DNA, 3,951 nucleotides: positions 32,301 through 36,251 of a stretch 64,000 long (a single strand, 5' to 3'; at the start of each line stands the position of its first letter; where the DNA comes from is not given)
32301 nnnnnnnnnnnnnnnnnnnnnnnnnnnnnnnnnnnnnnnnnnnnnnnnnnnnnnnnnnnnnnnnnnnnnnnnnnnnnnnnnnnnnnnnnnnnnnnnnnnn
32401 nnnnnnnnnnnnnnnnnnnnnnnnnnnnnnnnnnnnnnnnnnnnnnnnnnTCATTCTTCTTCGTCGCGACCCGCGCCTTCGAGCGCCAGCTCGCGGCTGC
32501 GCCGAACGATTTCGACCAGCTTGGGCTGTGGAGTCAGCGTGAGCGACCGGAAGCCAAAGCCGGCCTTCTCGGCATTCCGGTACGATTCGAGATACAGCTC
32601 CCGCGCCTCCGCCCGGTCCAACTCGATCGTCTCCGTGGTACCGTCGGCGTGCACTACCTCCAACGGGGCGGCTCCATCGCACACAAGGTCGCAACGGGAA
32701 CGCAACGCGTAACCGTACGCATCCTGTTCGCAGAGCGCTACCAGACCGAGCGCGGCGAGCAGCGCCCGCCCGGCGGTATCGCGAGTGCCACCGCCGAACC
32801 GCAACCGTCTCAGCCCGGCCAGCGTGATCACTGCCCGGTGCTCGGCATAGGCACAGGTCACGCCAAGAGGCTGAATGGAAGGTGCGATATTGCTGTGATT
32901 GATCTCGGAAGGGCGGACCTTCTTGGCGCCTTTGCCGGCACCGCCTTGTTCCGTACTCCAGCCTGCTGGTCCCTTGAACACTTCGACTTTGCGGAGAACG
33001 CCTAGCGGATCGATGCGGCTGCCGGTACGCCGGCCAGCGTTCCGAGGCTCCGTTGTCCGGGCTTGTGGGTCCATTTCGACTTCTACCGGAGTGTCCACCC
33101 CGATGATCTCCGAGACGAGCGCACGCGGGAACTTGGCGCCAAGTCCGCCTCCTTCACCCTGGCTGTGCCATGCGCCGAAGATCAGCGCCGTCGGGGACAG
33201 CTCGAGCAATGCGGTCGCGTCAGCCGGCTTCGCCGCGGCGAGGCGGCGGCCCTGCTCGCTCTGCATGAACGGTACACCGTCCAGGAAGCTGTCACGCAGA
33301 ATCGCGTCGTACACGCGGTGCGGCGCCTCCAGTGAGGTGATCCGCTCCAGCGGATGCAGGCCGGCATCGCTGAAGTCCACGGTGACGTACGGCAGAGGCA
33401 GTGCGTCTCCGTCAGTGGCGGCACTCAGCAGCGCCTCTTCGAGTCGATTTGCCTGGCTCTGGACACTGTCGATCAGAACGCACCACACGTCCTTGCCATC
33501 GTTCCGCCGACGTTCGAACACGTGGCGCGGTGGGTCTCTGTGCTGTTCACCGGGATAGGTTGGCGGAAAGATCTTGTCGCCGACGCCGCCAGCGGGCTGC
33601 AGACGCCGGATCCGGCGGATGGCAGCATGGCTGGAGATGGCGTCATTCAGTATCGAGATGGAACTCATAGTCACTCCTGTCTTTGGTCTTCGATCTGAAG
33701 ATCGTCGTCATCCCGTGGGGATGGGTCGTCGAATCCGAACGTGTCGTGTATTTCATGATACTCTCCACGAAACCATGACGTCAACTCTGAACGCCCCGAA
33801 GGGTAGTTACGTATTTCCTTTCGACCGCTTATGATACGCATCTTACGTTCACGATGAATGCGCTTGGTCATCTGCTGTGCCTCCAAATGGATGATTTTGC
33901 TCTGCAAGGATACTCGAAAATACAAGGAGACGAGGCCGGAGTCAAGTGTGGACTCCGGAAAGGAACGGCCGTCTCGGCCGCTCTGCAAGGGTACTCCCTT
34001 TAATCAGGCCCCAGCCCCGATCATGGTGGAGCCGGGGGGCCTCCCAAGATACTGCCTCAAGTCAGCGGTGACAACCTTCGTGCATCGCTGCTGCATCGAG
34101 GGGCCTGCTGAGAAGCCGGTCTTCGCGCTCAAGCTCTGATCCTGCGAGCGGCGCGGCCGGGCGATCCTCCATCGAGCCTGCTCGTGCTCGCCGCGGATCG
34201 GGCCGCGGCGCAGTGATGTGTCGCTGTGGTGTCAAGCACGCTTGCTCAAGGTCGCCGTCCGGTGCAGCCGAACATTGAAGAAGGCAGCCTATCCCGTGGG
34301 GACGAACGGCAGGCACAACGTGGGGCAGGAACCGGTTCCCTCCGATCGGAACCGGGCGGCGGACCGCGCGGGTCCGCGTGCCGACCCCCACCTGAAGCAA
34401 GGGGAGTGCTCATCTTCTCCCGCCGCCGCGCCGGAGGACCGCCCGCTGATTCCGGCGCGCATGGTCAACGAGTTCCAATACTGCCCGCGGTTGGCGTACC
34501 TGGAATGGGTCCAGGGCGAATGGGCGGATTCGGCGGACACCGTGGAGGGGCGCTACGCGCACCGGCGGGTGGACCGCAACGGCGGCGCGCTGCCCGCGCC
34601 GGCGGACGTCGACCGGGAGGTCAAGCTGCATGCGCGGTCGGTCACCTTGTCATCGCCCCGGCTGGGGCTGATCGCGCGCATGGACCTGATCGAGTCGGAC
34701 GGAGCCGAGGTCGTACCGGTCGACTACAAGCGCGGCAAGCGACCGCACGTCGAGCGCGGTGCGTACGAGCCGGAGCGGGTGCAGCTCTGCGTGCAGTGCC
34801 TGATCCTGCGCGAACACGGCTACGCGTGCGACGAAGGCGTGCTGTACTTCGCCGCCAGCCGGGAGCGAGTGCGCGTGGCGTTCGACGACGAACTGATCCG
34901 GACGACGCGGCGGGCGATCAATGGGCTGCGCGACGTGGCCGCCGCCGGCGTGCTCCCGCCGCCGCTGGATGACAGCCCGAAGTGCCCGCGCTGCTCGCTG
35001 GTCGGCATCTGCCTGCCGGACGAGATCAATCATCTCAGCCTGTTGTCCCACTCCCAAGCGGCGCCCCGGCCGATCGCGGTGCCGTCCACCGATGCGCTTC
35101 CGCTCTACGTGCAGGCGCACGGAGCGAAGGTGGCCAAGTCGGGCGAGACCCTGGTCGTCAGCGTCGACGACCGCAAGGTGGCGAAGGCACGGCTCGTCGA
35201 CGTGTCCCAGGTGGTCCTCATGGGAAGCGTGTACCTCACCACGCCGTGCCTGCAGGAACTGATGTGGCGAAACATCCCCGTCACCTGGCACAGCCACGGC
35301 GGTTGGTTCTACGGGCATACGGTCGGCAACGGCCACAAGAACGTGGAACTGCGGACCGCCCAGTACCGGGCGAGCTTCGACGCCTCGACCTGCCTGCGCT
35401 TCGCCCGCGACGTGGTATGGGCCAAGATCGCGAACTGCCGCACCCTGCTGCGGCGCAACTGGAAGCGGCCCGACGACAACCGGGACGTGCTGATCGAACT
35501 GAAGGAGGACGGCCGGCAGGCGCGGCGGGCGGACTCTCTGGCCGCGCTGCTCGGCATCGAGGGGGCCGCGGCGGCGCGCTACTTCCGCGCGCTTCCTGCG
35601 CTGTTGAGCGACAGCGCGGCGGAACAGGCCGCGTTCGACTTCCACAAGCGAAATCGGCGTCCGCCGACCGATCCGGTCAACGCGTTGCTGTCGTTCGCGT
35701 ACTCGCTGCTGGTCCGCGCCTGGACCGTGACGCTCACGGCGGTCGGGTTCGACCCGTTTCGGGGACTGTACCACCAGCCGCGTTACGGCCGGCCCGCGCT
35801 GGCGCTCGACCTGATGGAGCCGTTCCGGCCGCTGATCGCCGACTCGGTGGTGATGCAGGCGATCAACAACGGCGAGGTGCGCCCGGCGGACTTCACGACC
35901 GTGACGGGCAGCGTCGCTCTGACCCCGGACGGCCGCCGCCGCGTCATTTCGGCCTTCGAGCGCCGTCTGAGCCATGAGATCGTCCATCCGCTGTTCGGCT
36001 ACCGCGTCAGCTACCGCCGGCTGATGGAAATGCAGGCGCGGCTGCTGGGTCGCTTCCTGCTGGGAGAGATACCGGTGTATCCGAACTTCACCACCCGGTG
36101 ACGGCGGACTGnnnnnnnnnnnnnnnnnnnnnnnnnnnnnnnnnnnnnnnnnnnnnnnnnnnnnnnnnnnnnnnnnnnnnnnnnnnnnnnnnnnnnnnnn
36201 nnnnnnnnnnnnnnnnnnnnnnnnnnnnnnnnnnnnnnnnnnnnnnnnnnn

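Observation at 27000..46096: Type I-G (I-U) CRISPR-Cas with divergent effector and adaptation operons and non-canonical gene order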

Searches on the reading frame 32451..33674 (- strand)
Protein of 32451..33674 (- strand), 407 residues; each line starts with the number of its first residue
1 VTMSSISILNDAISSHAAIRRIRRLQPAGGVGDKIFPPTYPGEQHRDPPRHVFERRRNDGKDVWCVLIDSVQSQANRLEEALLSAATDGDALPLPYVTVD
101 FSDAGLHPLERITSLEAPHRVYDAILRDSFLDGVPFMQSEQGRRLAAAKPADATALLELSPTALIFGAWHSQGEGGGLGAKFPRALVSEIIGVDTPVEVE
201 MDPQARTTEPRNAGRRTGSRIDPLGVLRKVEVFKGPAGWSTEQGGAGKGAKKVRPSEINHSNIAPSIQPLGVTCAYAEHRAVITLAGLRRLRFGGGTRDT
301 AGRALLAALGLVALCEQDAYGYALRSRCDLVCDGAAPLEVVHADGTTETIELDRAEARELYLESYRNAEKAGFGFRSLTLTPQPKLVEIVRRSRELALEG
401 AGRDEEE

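Call 7: search_protein_families(library=ncbifam, proteins=[window:32451-33674:-], max_evalue=0.01)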
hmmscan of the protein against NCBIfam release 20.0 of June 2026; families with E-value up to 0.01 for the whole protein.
window:32451-33674:- (407 aa): 1 family
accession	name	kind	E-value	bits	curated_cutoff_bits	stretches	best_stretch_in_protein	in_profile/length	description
TIGR02570.1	cas7_GSU0053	equivalog_domain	2.3e-22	79.7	38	1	65-194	43-170/178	type I-G CRISPR-associated RAMP protein Csb1/Cas7g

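Call 8: search_protein_families(library=pfam, proteins=[window:32451-33674:-], max_evalue=0.01)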
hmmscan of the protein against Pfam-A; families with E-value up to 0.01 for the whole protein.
window:32451-33674:- (407 aa): 1 family
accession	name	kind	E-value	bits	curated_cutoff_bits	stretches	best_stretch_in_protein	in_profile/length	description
PF09617.15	Cas_GSU0053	-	1.6e-51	175.1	25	1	24-194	6-165/168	CRISPR-associated protein GSU0053 (Cas_GSU0053)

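Call 71: search_solved_structures(query=window:32451-33674:-, max_evalue=0.01, show_alignments=1)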
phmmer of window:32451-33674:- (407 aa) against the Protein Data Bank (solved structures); distinct sequences matched with E-value up to 0.01: 0.

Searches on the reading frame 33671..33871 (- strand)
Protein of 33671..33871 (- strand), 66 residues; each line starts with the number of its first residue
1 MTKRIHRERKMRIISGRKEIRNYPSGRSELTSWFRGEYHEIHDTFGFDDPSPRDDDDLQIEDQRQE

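Call 75: search_protein_families(library=pfam, proteins=[window:33671-33871:-], max_evalue=1)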
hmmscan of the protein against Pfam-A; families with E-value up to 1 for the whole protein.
window:33671-33871:- (66 aa): 0 families

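Call 106: search_protein_families(library=padloc, proteins=[window:33671-33871:-], max_evalue=0.001)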
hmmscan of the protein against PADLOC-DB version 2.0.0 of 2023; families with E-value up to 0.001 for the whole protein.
window:33671-33871:- (66 aa): 0 families

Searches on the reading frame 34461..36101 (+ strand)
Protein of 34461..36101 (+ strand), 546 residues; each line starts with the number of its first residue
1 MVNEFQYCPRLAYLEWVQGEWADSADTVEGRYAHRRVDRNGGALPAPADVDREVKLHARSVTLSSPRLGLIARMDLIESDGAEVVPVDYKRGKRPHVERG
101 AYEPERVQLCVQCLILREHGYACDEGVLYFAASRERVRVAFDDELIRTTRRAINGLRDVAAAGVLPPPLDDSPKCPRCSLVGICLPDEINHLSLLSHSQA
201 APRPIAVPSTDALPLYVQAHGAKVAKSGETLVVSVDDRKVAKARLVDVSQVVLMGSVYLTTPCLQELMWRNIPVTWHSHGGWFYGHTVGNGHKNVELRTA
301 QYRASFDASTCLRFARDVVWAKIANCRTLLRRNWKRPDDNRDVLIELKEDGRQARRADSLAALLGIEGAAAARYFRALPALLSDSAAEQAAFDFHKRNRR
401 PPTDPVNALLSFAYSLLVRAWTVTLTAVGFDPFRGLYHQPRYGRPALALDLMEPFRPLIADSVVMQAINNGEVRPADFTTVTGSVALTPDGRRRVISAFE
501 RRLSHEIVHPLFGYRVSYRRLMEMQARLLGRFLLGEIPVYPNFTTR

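Call 7: search_protein_families(library=ncbifam, proteins=[window:34461-36101:+], max_evalue=0.01)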
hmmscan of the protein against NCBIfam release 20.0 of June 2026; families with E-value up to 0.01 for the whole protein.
window:34461-36101:+ (546 aa): 10 families
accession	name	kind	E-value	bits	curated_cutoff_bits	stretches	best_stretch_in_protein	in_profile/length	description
NF049935.1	cas4g_cas1g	exception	3.8e-248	824.4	560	1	1-546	6-546/546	CRISPR-associated endonuclease Cas4g/Cas1g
TIGR04093.1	cas1_CYANO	exception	7.2e-88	294.7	385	1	215-545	3-333/334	type I-D CRISPR-associated endonuclease Cas1d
TIGR03640.1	cas1_DVULG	exception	2.9e-84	283.1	385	1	215-544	6-339/340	type I-C CRISPR-associated endonuclease Cas1c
TIGR00287.1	cas1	equivalog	2.7e-74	250.2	71.7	1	215-539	2-325/327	CRISPR-associated endonuclease Cas1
TIGR03983.1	cas1_MYXAN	equivalog_domain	4.3e-71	239.7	358.05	1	215-544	14-345/347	type I-MYXAN CRISPR-associated endonuclease Cas1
TIGR03641.1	cas1_HMARI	exception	1.4e-45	156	304.1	1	216-536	4-314/324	type I-B CRISPR-associated endonuclease Cas1b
TIGR00372.1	cas4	equivalog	2.4e-29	102.4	65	1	1-186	5-180/180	CRISPR-associated protein Cas4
TIGR04329.1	cas1_PREFRAN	exception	1.2e-25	90.3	300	1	227-503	22-285/317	type V CRISPR-associated endonuclease Cas1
TIGR03639.1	cas1_NMENI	exception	2.1e-17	63.3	120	1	222-468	10-234/278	type II CRISPR-associated endonuclease Cas1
TIGR03638.1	cas1_ECOLI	exception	0.0047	16.2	215.6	0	355-440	125-206/269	type I-E CRISPR-associated endonuclease Cas1e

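Call 8: search_protein_families(library=pfam, proteins=[window:34461-36101:+], max_evalue=0.01)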
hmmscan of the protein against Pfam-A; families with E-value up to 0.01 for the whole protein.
window:34461-36101:+ (546 aa): 3 families
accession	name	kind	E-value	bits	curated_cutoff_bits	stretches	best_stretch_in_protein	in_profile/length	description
PF01867.21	Cas_Cas1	-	5e-91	305.2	22.3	1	215-500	1-282/283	CRISPR associated protein Cas1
PF01930.23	Cas_Cas4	-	5.4e-19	69.3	22.7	1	1-185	4-159/160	Domain of unknown function DUF83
PF12705.13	PDDEXK_1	-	8.9e-09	36.1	22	1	16-184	84-246/247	PD-(D/E)XK nuclease superfamily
